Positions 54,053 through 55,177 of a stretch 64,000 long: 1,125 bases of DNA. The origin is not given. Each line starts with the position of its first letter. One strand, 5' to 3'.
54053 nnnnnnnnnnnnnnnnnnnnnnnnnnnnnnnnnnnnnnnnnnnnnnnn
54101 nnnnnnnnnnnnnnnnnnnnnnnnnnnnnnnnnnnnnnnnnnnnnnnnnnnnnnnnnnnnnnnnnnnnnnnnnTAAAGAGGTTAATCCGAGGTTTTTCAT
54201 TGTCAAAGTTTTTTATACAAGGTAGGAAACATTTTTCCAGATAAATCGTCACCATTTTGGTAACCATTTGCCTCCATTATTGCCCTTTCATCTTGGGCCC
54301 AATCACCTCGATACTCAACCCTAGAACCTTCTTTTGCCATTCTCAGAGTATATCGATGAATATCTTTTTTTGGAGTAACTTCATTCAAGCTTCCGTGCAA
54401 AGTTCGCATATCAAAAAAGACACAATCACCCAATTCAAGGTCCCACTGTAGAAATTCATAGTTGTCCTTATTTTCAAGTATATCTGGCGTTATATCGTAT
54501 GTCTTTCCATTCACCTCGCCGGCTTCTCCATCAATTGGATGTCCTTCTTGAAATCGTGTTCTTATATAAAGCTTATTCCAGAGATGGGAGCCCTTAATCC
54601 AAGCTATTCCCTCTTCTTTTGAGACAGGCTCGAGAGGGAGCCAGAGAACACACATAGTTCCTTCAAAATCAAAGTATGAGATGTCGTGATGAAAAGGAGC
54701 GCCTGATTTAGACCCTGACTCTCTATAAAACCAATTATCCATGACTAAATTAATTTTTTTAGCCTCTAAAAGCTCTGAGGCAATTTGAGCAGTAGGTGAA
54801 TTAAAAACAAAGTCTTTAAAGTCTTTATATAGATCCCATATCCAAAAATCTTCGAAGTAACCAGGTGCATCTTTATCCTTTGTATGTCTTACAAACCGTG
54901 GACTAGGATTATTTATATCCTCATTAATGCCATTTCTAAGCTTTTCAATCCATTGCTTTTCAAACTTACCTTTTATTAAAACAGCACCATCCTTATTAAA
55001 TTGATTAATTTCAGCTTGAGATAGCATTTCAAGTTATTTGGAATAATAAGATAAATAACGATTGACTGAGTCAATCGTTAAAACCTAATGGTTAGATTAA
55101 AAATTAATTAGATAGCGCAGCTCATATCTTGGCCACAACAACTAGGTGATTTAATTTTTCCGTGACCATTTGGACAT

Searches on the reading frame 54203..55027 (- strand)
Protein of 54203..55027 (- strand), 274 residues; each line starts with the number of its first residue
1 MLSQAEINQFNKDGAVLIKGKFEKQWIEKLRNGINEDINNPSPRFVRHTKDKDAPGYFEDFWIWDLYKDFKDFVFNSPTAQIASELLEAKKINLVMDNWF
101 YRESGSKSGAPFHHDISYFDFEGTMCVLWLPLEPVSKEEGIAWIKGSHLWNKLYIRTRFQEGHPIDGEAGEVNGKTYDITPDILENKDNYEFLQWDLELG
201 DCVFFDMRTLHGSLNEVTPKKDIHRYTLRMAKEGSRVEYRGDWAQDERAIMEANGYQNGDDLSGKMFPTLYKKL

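Call 3: search_protein_families(library=pfam, proteins=[window:54203-55027:-], max_evalue=0.01)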
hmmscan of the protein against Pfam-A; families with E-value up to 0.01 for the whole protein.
window:54203-55027:- (274 aa): 1 family
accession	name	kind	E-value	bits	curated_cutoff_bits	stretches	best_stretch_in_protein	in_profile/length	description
PF05721.19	PhyH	-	1.4e-18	68.4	22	1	10-220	1-209/213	Phytanoyl-CoA dioxygenase (PhyH)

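Call 4: search_protein_families(library=ncbifam, proteins=[window:54203-55027:-], max_evalue=0.01)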
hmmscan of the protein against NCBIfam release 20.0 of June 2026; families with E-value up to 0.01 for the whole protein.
window:54203-55027:- (274 aa): 1 family
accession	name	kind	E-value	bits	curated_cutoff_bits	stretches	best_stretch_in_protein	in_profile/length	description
TIGR02408.1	ectoine_ThpD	equivalog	0.0052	16.2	336.5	0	199-220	217-238/277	ectoine hydroxylase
